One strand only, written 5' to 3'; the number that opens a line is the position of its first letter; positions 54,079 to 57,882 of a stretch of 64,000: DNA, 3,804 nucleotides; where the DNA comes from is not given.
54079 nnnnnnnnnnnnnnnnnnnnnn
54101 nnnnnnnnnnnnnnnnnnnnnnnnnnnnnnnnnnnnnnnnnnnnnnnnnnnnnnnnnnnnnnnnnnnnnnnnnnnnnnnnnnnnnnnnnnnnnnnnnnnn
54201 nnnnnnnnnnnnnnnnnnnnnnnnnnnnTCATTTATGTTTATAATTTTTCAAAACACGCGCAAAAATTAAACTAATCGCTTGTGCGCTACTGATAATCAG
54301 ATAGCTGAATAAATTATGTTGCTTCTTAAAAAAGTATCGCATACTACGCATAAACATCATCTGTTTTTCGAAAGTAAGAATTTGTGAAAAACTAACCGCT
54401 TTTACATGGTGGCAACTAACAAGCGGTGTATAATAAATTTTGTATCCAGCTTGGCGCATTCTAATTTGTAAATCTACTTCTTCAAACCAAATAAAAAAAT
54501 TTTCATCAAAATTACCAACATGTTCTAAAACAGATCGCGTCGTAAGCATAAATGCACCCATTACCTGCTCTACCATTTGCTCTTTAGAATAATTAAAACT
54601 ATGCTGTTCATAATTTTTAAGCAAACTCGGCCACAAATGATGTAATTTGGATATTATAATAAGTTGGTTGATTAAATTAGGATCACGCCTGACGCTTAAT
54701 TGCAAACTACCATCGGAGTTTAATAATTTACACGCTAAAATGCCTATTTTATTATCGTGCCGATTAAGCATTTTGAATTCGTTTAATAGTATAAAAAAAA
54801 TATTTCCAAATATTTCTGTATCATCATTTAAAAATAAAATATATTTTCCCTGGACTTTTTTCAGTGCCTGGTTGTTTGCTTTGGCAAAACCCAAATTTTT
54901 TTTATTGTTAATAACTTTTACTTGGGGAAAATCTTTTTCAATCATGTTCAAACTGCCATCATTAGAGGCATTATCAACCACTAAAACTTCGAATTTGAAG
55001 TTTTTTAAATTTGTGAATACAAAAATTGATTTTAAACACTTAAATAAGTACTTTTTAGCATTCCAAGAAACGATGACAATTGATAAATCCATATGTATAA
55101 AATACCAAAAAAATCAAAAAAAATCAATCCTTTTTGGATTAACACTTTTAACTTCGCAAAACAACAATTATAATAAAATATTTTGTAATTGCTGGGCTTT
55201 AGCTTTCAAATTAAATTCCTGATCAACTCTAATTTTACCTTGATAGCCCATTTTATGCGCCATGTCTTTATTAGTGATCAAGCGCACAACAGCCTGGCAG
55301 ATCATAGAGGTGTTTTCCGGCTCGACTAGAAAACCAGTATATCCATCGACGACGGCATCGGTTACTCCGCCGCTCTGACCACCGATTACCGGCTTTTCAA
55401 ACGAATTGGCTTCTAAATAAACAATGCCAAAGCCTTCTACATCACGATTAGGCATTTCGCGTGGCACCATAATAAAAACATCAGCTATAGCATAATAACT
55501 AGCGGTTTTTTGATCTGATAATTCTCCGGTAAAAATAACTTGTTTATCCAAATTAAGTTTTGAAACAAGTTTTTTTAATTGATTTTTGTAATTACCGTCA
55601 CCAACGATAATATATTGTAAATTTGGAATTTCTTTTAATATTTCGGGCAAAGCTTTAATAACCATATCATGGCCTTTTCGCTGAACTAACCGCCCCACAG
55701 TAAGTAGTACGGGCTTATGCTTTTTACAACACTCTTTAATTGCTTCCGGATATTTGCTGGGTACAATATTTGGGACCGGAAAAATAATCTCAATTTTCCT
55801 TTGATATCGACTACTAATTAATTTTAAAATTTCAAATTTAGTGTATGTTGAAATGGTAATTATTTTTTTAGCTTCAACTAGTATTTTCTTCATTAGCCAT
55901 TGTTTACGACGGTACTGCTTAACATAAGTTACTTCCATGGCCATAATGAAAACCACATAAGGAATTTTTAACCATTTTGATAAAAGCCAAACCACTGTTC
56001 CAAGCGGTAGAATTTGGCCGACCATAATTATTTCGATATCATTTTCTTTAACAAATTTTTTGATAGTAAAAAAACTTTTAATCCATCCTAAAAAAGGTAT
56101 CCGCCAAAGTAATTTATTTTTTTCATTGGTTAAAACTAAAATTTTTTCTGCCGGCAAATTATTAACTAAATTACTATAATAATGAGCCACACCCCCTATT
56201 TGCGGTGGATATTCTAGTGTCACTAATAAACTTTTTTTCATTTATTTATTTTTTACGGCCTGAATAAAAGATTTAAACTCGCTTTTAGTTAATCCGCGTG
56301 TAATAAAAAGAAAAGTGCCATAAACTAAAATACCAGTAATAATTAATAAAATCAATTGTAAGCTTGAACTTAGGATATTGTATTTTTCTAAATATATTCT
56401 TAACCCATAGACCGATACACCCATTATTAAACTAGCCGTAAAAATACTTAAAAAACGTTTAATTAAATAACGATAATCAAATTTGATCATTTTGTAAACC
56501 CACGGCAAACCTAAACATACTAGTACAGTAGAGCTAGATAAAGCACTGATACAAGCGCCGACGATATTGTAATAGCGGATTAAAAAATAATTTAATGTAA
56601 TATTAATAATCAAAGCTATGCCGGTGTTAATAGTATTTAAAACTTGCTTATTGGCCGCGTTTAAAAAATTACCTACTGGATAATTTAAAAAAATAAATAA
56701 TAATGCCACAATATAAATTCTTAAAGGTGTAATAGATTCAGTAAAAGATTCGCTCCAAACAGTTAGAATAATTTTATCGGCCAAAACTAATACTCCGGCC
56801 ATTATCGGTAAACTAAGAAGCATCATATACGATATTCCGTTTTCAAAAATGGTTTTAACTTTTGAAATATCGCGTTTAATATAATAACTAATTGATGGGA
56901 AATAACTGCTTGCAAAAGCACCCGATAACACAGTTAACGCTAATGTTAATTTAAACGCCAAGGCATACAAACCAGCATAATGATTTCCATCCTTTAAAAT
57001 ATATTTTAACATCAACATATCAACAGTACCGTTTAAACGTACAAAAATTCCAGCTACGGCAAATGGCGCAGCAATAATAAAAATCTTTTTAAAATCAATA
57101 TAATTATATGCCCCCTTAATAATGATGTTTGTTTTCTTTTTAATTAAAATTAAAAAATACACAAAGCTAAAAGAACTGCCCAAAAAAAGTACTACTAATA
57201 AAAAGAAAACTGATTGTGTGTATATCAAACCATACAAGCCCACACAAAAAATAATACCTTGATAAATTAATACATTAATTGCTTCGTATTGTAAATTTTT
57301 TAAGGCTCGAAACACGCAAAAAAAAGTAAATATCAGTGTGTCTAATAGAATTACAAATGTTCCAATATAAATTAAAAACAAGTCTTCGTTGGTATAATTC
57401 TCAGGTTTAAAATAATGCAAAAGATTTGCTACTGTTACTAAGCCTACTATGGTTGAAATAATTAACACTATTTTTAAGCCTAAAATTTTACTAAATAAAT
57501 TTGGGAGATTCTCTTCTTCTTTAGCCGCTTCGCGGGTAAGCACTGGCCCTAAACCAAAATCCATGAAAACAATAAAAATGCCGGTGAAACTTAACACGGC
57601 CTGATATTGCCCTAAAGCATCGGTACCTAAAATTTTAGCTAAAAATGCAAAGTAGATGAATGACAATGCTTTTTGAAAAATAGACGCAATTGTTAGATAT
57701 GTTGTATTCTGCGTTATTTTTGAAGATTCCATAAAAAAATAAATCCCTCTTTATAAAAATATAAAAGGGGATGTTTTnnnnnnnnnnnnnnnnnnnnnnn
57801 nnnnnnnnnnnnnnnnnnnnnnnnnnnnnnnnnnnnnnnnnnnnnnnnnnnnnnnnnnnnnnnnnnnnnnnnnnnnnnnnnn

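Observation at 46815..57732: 11-kb translationally coupled Wzx/Wzy-type glycan operon containing an MreB paralog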

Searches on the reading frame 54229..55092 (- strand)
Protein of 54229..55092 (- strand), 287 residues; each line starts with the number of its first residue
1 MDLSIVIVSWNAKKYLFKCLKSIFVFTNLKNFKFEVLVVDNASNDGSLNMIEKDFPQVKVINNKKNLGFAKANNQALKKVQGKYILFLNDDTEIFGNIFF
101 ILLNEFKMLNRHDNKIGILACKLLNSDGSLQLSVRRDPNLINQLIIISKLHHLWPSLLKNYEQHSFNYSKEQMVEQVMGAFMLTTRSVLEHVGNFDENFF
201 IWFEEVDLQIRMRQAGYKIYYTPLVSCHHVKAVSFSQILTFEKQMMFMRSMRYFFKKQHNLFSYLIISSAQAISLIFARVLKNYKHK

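Call 4: search_protein_families(library=pfam, proteins=[window:54229-55092:-], max_evalue=0.01)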
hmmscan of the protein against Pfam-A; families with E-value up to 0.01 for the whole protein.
window:54229-55092:- (287 aa): 3 families
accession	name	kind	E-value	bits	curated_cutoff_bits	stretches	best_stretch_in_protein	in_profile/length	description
PF00535.33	Glycos_transf_2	-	6.3e-22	78.7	23.3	1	4-97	1-94/168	Glycosyl transferase family 2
PF13641.12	Glyco_tranf_2_3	-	2.1e-16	61.1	27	1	3-237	3-219/230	Glycosyltransferase like family 2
PF13712.12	Glyco_tranf_2_5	-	5e-10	39.9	27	1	60-221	32-179/210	Glycosyltransferase like family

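Call 34: search_protein_families(library=ncbifam, proteins=[window:54229-55092:-], max_evalue=0.001)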
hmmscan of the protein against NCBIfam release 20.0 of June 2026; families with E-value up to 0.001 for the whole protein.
window:54229-55092:- (287 aa): 18 families
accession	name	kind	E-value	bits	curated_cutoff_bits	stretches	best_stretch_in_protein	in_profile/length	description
NF041875.1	EPS_EpsD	equivalog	3.1e-15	56.4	370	1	3-94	1-92/325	exopolysaccharide biosynthesis glycosyltransferase EpsD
TIGR03965.1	mycofact_glyco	equivalog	1.9e-14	53.4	280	2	2-93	75-166/467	mycofactocin biosynthesis glycosyltransferase MftF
NF038302.1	EPS_HpsE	equivalog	1e-13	51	300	1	1-92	1-97/307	hormogonium polysaccharide biosynthesis glycosyltransferase HpsE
NF007482.0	PRK10073.1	equivalog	1.8e-12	46.9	423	1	2-104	7-108/334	glycosyltransferase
TIGR01556.1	rhamnosyltran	subfamily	2.4e-12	46.6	200.55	1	26-254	14-226/281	rhamnosyltransferase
NF038299.1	EPS_HpsN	equivalog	6.1e-12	45.1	425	1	3-262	3-247/317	hormogonium polysaccharide biosynthesis glycosyltransferase HpsN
NF047683.1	TeichurnBiosyTuaG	equivalog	4.9e-11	42.8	400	1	3-94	8-99/252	teichuronic acid biosynthesis protein TuaG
TIGR03937.1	PgaC_IcaA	equivalog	7.9e-11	41.5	422.3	1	3-107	47-151/407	poly-beta-1,6-N-acetyl-D-glucosamine synthase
TIGR04009.1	wcaE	equivalog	1.9e-09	37.2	369.2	1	1-98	1-98/248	colanic acid biosynthesis glycosyltransferase WcaE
NF050050.1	ProtGlycPglI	equivalog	4.1e-09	36.2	500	1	3-130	4-127/306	GalNAc(5)-diNAcBac-PP-undecaprenol beta-1,3-glucosyltransferase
TIGR04283.1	glyco_like_mftF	equivalog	5.5e-09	35.9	182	1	3-124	1-112/221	TIGR04283 family arsenosugar biosynthesis glycosyltransferase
NF007453.0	PRK10018.1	equivalog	5.3e-08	32.9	382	1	3-112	8-117/280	colanic acid biosynthesis glycosyltransferase WcaA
TIGR04195.1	S_glycosyl_SunS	equivalog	8.3e-08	31.5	350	1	6-92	62-142/421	SunS family peptide S-glycosyltransferase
TIGR04017.1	WcaA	equivalog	9.3e-08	32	495.75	1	3-112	7-116/279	colanic acid biosynthesis glycosyltransferase WcaA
NF053739.1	GlytfEpsEBac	equivalog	6.5e-07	28.6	450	1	3-88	3-89/265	glycosyltransferase EpsE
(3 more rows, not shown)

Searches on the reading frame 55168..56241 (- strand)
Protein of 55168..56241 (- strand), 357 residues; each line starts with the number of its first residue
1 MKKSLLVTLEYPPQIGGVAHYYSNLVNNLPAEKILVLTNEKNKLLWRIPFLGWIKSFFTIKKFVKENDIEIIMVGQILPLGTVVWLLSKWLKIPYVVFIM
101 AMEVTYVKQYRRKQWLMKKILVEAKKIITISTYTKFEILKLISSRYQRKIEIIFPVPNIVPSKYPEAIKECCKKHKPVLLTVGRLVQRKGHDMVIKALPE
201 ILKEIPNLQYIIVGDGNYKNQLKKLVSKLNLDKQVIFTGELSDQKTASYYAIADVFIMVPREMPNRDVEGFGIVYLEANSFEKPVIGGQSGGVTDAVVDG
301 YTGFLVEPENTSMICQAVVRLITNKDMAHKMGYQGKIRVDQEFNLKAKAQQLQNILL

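Call 4: search_protein_families(library=pfam, proteins=[window:55168-56241:-], max_evalue=0.01)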
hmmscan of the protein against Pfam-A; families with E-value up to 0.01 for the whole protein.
window:55168-56241:- (357 aa): 6 families
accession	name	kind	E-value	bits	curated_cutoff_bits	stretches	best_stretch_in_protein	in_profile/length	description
PF00534.26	Glycos_transf_1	-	2.5e-42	144.8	26.4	1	173-336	12-170/172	Glycosyl transferases group 1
PF13692.12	Glyco_trans_1_4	-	3.5e-32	112.1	27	1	176-324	1-142/142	Glycosyl transferases group 1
PF13439.12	Glyco_transf_4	-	4e-05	24.1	28.5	1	49-143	53-153/170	Glycosyltransferase Family 4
PF20706.3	GT4-conflict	-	0.00031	20.3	26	1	110-300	133-323/385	Family 4 Glycosyltransferase in conflict systems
PF13477.12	Glyco_trans_4_2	-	0.0017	18.9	23.4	1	42-128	53-136/139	Glycosyl transferase 4-like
PF13579.12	Glyco_trans_4_4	-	0.0033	18.2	29.7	1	50-134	53-138/158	Glycosyl transferase 4-like domain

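Call 34: search_protein_families(library=ncbifam, proteins=[window:55168-56241:-], max_evalue=0.001)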
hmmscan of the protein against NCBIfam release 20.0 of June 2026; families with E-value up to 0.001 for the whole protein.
window:55168-56241:- (357 aa): 41 families (the best 25 are shown)
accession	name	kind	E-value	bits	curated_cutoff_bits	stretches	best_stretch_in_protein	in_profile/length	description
NF041876.1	EPS_EpsE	equivalog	4e-30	105.4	400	1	177-352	215-389/389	exopolysaccharide biosynthesis GT4 family glycosyltransferase EpsE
TIGR03999.1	thiol_BshA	equivalog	1.8e-24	86.4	273.7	1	93-352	114-366/375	N-acetyl-alpha-D-glucosaminyl L-malate synthase BshA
TIGR04157.1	glyco_rSAM_CFB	subfamily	2.9e-24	85.8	400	1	118-355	164-405/406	TIGR04157 family glycosyltransferase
TIGR03088.1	stp2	hypoth_equivalog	5.1e-23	81.7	409.05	1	170-354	188-368/374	TIGR03088 family PEP-CTERM/XrtA system glycosyltransferase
TIGR03449.1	mycothiol_MshA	equivalog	5.1e-23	81.6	462.5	1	145-354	185-398/406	D-inositol-3-phosphate glycosyltransferase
TIGR02149.1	glgA_Coryne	subfamily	8.1e-23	81.2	302.4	1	110-353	131-384/391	glycogen synthase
TIGR04063.1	stp3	hypoth_equivalog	6.7e-22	77.9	442.05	1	169-355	206-391/397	TIGR04063 family PEP-CTERM/XrtA system glycosyltransferase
NF047684.1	TeichurnBiosyTuaC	equivalog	1.2e-21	77.1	550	1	67-354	105-384/391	teichuronic acid biosynthesis protein TuaC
NF047880.1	glyco_SdgA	exception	1.8e-19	69.7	800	1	20-356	174-487/488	serine-aspartate repeat adhesin O-glycosyltransferase SdgA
NF050063.1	ProtGlycPglJ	equivalog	1.1e-17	64.4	500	1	113-350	134-357/363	N-acetylgalactosamine-N,N'-diacetylbacillosaminyl-diphospho-undecaprenol 4-alpha-N-acetylgalactosaminyltransferase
NF012028.0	PRK15484.1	subfamily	1.6e-16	60.4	618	1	174-353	191-372/380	lipopolysaccharide N-acetylglucosaminyltransferase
NF050056.1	ProtGlycPglH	equivalog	1.9e-16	60.1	600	1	53-352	70-346/354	GalNAc-alpha-(1->4)-GalNAc-alpha-(1->3)-diNAcBac-PP-undecaprenol alpha-1,4-N-acetyl-D-galactosaminyltransferase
NF038229.1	Glyco4_Geo_Pelo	equivalog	2.4e-16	59.7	400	1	81-355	68-332/338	GPMC system family 4 glycosyltransferase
NF038298.1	EPS_HpsO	equivalog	5e-16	58.5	575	1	172-352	197-380/388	hormogonium polysaccharide biosynthesis glycosyltransferase HpsO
NF038295.1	EPS_HpsP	equivalog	9.4e-16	57.8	550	1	78-352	103-380/388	hormogonium polysaccharide biosynthesis glycosyltransferase HpsP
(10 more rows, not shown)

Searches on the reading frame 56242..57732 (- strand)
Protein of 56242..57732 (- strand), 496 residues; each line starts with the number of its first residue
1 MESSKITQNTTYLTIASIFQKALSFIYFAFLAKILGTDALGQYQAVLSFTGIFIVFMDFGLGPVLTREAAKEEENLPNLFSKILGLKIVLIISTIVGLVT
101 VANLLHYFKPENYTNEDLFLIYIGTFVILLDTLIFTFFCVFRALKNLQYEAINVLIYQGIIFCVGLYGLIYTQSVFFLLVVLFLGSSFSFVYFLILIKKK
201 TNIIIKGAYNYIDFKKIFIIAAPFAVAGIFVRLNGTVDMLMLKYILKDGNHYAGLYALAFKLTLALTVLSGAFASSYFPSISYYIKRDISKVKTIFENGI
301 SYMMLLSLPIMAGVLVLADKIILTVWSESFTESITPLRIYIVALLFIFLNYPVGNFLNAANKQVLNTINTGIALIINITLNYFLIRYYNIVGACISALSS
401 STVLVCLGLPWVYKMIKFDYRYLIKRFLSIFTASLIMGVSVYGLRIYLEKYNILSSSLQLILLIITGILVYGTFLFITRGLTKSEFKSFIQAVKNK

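Call 4: search_protein_families(library=pfam, proteins=[window:56242-57732:-], max_evalue=0.01)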
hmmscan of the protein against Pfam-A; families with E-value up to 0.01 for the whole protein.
window:56242-57732:- (496 aa): 4 families
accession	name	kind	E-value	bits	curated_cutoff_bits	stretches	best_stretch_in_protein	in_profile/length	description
PF01943.22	Polysacc_synt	-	7.4e-27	94.9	28.2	1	7-282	2-271/274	Polysaccharide biosynthesis protein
PF13440.11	Polysacc_synt_3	-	2.2e-13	50.5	23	1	31-334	2-292/293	Polysaccharide biosynthesis protein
PF03023.19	MurJ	-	2e-09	37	27.4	1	63-458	39-446/451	Lipid II flippase MurJ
PF01554.23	MatE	-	3.1e-05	24.1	24.9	1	223-383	1-161/161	MatE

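Call 34: search_protein_families(library=ncbifam, proteins=[window:56242-57732:-], max_evalue=0.001)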
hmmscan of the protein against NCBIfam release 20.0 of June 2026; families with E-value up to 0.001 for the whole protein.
window:56242-57732:- (496 aa): 6 families
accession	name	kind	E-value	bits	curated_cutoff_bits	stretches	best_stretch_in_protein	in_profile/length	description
NF007773.0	PRK10459.1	equivalog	4.4e-13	49.1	273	1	12-487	13-476/492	MOP flippase family protein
TIGR01695.1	murJ_mviN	equivalog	1.2e-11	44.1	235.55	1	63-479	65-497/506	murein biosynthesis integral membrane protein MurJ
NF041871.1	Wzx_EPS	equivalog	1.3e-11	43.9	800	1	26-417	22-408/492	exopolysaccharide biosynthesis flippase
TIGR02900.1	spore_V_B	equivalog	1.7e-10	40.3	372.3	1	8-471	3-485/488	stage V sporulation protein B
NF047674.1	TeichurnBiosyTuaB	equivalog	1.9e-10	40.4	580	1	6-475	8-466/469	teichuronic acid biosynthesis protein TuaB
TIGR00797.1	matE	subfamily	2.2e-06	26.8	147.4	1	287-458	63-240/396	MATE family efflux transporter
